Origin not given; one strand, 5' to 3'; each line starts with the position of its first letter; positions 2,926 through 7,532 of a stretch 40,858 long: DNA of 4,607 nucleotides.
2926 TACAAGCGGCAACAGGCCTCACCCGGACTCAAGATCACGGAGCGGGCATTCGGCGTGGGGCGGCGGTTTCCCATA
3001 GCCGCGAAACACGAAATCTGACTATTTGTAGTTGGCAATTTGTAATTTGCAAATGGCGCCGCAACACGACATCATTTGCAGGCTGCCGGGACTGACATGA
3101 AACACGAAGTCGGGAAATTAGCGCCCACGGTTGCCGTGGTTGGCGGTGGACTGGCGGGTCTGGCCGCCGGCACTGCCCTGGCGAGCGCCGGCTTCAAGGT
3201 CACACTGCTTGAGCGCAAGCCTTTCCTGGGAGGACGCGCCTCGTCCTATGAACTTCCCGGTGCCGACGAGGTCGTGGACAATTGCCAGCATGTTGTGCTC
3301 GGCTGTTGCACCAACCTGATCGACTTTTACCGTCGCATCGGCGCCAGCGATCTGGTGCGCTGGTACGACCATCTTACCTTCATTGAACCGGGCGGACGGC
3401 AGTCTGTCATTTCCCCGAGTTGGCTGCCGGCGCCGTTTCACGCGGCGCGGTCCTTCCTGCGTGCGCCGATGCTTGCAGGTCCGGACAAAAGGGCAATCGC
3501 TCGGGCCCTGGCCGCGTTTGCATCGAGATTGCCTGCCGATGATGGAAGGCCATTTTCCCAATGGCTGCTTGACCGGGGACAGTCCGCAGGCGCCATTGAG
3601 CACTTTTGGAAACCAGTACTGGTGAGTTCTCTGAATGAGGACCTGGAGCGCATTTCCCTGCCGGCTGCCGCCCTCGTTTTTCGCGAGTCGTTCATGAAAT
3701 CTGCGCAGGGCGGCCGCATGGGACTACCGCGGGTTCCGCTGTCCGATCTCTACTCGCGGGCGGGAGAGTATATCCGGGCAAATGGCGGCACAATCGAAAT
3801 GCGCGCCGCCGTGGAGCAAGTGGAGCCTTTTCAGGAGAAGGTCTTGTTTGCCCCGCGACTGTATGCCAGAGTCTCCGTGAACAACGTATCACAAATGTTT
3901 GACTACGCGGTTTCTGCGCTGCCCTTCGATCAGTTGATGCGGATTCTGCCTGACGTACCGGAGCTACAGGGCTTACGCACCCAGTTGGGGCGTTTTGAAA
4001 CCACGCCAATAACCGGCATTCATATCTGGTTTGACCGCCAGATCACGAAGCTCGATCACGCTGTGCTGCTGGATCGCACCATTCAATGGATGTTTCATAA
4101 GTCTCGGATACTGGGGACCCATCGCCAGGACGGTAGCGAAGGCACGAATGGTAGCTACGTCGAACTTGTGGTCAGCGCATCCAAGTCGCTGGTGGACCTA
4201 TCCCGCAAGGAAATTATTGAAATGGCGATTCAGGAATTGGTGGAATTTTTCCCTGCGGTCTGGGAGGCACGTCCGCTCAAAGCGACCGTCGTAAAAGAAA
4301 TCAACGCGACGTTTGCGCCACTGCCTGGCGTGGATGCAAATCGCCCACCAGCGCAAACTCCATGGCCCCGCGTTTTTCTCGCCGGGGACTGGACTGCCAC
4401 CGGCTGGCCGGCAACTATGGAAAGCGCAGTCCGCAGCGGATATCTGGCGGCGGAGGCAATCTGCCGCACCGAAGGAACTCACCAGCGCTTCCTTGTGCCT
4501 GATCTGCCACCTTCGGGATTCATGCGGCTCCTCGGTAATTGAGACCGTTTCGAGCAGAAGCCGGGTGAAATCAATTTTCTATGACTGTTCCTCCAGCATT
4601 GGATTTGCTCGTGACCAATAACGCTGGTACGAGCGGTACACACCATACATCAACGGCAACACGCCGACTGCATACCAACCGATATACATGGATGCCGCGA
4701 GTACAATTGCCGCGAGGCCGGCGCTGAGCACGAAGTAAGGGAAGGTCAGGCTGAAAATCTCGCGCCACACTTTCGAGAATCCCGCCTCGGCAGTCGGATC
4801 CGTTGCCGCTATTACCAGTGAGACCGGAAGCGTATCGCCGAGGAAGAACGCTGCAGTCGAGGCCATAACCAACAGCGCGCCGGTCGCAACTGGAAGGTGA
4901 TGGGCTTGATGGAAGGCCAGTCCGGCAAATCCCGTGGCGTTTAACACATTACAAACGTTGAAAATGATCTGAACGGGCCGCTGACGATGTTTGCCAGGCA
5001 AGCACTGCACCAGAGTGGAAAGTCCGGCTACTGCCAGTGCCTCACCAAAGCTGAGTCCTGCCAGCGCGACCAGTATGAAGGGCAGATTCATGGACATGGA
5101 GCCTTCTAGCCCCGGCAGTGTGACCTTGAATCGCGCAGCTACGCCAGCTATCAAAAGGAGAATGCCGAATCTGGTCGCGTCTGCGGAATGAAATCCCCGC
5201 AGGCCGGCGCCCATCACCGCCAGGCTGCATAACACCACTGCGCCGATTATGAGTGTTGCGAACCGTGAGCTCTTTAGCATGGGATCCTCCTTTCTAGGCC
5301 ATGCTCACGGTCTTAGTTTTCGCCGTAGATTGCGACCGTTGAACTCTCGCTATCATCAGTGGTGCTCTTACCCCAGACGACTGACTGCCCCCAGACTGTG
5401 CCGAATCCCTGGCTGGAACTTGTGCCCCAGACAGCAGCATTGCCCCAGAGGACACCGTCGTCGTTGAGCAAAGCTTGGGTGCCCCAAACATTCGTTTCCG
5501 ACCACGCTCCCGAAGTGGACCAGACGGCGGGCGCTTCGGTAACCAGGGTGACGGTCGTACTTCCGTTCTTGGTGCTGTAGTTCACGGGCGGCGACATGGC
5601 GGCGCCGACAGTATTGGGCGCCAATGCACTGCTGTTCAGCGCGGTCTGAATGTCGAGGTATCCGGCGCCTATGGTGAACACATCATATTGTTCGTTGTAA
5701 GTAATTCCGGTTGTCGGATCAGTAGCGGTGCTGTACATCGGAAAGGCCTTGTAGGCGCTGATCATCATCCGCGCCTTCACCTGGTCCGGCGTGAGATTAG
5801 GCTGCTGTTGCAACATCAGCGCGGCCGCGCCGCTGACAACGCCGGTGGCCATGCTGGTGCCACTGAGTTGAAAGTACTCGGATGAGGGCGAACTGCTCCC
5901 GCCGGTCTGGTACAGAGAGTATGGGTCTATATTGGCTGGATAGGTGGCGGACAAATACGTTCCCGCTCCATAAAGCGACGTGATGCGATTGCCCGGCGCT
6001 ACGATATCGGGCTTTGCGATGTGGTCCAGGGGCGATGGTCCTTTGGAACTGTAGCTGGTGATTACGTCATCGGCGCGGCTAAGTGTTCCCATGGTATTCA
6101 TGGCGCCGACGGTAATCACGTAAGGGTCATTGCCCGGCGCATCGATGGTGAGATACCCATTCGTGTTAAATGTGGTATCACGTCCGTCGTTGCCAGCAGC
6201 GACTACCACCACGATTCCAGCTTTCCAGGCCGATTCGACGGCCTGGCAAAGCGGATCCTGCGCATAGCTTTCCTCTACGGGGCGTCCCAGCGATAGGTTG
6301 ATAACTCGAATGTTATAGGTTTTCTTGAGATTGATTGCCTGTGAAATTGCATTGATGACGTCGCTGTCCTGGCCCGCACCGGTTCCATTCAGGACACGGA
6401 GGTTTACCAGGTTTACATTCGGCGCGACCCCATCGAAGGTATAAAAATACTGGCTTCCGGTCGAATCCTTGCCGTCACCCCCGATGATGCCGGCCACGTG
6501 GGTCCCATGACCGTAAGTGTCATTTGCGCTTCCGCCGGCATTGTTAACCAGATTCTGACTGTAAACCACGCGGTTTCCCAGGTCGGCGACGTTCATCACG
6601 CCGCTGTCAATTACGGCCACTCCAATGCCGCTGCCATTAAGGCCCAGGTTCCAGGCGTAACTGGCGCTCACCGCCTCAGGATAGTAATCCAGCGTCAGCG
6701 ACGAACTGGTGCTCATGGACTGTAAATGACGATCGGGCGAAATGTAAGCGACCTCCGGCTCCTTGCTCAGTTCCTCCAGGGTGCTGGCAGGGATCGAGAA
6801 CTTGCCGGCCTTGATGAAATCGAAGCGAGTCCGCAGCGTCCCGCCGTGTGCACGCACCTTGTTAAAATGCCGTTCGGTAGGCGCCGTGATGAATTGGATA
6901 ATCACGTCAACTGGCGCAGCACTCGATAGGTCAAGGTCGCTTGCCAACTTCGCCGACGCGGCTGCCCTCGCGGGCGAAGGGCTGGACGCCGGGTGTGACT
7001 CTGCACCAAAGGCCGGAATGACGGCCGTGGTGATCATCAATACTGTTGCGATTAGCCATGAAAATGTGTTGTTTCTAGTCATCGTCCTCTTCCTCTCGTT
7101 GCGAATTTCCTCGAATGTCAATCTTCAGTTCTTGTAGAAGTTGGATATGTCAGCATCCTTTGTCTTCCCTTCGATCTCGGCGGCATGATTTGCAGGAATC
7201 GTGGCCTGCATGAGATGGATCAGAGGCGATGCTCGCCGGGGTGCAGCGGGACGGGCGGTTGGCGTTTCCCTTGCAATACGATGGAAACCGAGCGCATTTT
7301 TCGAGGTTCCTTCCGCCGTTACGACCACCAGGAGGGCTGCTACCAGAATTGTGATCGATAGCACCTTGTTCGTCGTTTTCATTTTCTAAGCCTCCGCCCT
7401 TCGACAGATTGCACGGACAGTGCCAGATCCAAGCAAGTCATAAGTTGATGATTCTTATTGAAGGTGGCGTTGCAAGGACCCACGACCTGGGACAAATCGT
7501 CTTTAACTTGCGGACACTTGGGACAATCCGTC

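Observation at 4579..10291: Tandemly duplicated subtilase + stand-alone 6-TM membrane protein cassette: candidate uncharacterised module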

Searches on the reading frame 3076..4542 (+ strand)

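Call 3: search_protein_families(library=pfam, proteins=[window:3076-4542:+], max_evalue=1)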
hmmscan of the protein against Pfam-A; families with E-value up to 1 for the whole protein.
window:3076-4542:+ (488 aa): 16 families
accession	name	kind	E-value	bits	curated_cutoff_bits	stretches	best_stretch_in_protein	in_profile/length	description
PF01593.30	Amino_oxidase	-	6.1e-42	144.9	19.8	1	26-462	1-442/443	Flavin containing amine oxidoreductase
PF13450.12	NAD_binding_8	-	1.9e-14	54.1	21.9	1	21-87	1-67/68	NAD(P)-binding Rossmann-like domain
PF12831.13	FAD_oxidored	-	1e-09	38.7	27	1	19-87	2-70/416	FAD dependent oxidoreductase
PF01266.30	DAO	-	3.2e-07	30.6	27.9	1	19-57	2-40/353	FAD dependent oxidoreductase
PF07992.20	Pyr_redox_2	-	1.2e-06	28.6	26.1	1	18-68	2-54/291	Pyridine nucleotide-disulphide oxidoreductase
PF00890.30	FAD_binding_2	-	1.8e-06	27.8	20.4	1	19-53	2-36/414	FAD binding domain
PF01494.25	FAD_binding_3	-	5.9e-05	22.9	22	1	18-48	3-33/349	FAD binding domain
PF01134.28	GIDA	-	0.00016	21.3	22.1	1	19-47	2-30/391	Glucose inhibited division protein A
PF00070.33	Pyr_redox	-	0.00039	21.3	22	1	19-51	2-34/82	Pyridine nucleotide-disulphide oxidoreductase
PF01946.23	Thi4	-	0.00091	19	26.2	1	18-53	19-55/235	Thi4 family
PF03486.20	HI0933_like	-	0.0025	17.7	50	1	18-52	2-36/244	HI0933-like protein Rossmann domain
PF02737.24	3HCDH_N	-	0.02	15.3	22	1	18-48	1-31/180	3-hydroxyacyl-CoA dehydrogenase, NAD binding domain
PF13738.12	Pyr_redox_3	-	0.044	13.4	30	1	21-48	2-30/305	Pyridine nucleotide-disulphide oxidoreductase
PF01262.27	AlaDh_PNT_C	-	0.09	12.6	23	1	18-49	30-61/214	Alanine dehydrogenase/PNT, C-terminal domain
PF13454.12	NAD_binding_9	-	0.1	13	21.8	1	20-57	1-42/155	FAD-NAD(P)-binding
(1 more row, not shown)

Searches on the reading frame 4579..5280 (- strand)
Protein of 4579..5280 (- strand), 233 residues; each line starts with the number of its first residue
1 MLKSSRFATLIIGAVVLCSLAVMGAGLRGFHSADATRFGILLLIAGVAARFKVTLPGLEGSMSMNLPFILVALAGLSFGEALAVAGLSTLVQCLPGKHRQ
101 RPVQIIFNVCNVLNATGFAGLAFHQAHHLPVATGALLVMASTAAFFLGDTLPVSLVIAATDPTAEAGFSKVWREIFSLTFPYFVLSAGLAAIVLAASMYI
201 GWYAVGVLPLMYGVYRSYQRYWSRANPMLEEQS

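Call 3: search_protein_families(library=pfam, proteins=[window:4579-5280:-], max_evalue=1)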
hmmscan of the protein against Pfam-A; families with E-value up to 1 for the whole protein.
window:4579-5280:- (233 aa): 1 family
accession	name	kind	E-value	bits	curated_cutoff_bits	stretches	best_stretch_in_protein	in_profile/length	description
PF20972.2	MASE9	-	1.2e-05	25.8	24.3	1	48-217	40-195/203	MASE9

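Call 6: search_protein_families(library=ncbifam, proteins=[window:4579-5280:-], max_evalue=1)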
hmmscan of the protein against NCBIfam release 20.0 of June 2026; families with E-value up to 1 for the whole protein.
window:4579-5280:- (233 aa): 1 family
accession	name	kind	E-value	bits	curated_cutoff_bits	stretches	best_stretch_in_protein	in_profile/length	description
NF047966.1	MFS_OXA_tail_dom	subfamily_domain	0.023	14.3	24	1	197-216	3-21/31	MFS transporter small subunit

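Call 82: search_protein_families(library=padloc, proteins=[window:4579-5280:-], max_evalue=0.01)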
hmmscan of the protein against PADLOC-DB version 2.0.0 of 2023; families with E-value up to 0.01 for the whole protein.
window:4579-5280:- (233 aa): 0 families

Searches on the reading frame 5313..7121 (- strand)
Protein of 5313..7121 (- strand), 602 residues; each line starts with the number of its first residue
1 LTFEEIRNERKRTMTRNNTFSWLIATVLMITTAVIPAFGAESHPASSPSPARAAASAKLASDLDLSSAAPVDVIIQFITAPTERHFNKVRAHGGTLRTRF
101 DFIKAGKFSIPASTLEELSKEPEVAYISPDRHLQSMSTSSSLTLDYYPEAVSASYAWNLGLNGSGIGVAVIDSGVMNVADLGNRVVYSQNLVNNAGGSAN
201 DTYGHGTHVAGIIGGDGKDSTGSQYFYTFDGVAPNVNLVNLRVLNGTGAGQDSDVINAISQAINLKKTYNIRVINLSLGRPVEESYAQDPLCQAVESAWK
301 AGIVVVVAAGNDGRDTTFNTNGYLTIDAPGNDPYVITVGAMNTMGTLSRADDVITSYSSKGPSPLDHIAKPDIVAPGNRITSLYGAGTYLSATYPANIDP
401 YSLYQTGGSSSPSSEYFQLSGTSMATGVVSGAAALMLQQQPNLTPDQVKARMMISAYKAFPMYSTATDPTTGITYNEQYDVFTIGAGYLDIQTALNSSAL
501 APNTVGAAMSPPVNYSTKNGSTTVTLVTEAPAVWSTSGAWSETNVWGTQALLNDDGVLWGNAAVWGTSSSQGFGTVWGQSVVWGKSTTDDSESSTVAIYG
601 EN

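Call 3: search_protein_families(library=pfam, proteins=[window:5313-7121:-], max_evalue=1)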
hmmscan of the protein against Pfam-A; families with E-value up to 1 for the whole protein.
window:5313-7121:- (602 aa): 2 families
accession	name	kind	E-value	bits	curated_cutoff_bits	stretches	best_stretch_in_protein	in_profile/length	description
PF00082.27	Peptidase_S8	-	3.1e-52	178.1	21.8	1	163-461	1-274/288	Subtilase family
PF05922.21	Inhibitor_I9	-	0.1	13.7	21.2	1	110-134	56-80/82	Peptidase inhibitor I9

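Call 6: search_protein_families(library=ncbifam, proteins=[window:5313-7121:-], max_evalue=1)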
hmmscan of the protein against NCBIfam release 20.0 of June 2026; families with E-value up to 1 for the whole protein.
window:5313-7121:- (602 aa): 9 families
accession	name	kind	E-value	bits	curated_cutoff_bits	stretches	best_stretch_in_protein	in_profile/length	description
TIGR03921.1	T7SS_mycosin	equivalog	4.5e-47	160.9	278.75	1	153-512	3-306/353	type VII secretion-associated serine protease mycosin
NF042956.1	IteS_antiphage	equivalog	1.3e-19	70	900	1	112-467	209-544/747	S8 family anti-phage peptidase IteS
NF049966.1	QH_SP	equivalog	4.3e-15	55.7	165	2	168-313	2-126/219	subtilisin-like serine protease QhpE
TIGR03895.1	protease_PatA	subfamily_domain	1.1e-14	54.2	421.05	2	205-353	1-131/606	PatA/PatG family cyanobactin maturation protease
NF040553.1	SGO_0316_fam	subfamily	1e-12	46.6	1400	2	183-344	337-502/1486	SGO_0316/SGO_0317 family LPXTG-anchored serine peptidase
NF040809.1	germ_prot_CspBA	exception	3.5e-11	41.5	1250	3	321-389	391-452/1099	bifunctional germination protease/germinant receptor pseudoprotease CspBA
NF033595.1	denti_PrtP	equivalog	9.7e-11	41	300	1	261-452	329-474/606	dentilisin complex serine proteinase subunit PrtP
NF040808.2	CspC_non_triad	exception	1.4e-10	40.3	675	2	190-314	154-279/556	bile acid germinant receptor pseudoprotease CspC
NF042971.1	AcrlCoAredClosAcrB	equivalog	0.072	12.1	475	1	252-320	35-97/266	acryloyl-CoA reductase electron transfer subunit gamma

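Call 82: search_protein_families(library=padloc, proteins=[window:5313-7121:-], max_evalue=0.01)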
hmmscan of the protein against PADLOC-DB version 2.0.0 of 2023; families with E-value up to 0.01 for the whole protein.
window:5313-7121:- (602 aa): 6 families
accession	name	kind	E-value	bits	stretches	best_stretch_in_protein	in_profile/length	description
PDLC03014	subtilase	-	9.6e-35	118.8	1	158-458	169-377/391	-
PDLC02197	IetS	-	1.1e-20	71.5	1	115-467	213-546/749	-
PDLC02198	IetS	-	4.8e-11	39.3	1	168-280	256-364/795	-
PDLC02201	IetS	-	7.7e-10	35.6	1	168-456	257-524/781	-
PDLC02199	IetS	-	3.2e-09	33.5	1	114-380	271-542/826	-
PDLC04233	IetS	-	0.00011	18.4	0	268-320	413-467/855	-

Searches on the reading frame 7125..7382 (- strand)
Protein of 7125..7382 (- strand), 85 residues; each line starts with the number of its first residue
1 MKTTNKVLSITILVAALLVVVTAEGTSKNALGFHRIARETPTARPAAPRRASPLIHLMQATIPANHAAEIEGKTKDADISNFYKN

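Call 3: search_protein_families(library=pfam, proteins=[window:7125-7382:-], max_evalue=1)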
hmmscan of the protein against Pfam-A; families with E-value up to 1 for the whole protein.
window:7125-7382:- (85 aa): 0 families

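Call 6: search_protein_families(library=ncbifam, proteins=[window:7125-7382:-], max_evalue=1)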
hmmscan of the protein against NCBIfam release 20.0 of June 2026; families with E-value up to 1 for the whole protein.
window:7125-7382:- (85 aa): 0 families

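Call 82: search_protein_families(library=padloc, proteins=[window:7125-7382:-], max_evalue=0.01)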
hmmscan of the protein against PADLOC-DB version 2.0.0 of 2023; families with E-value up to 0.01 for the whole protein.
window:7125-7382:- (85 aa): 0 families
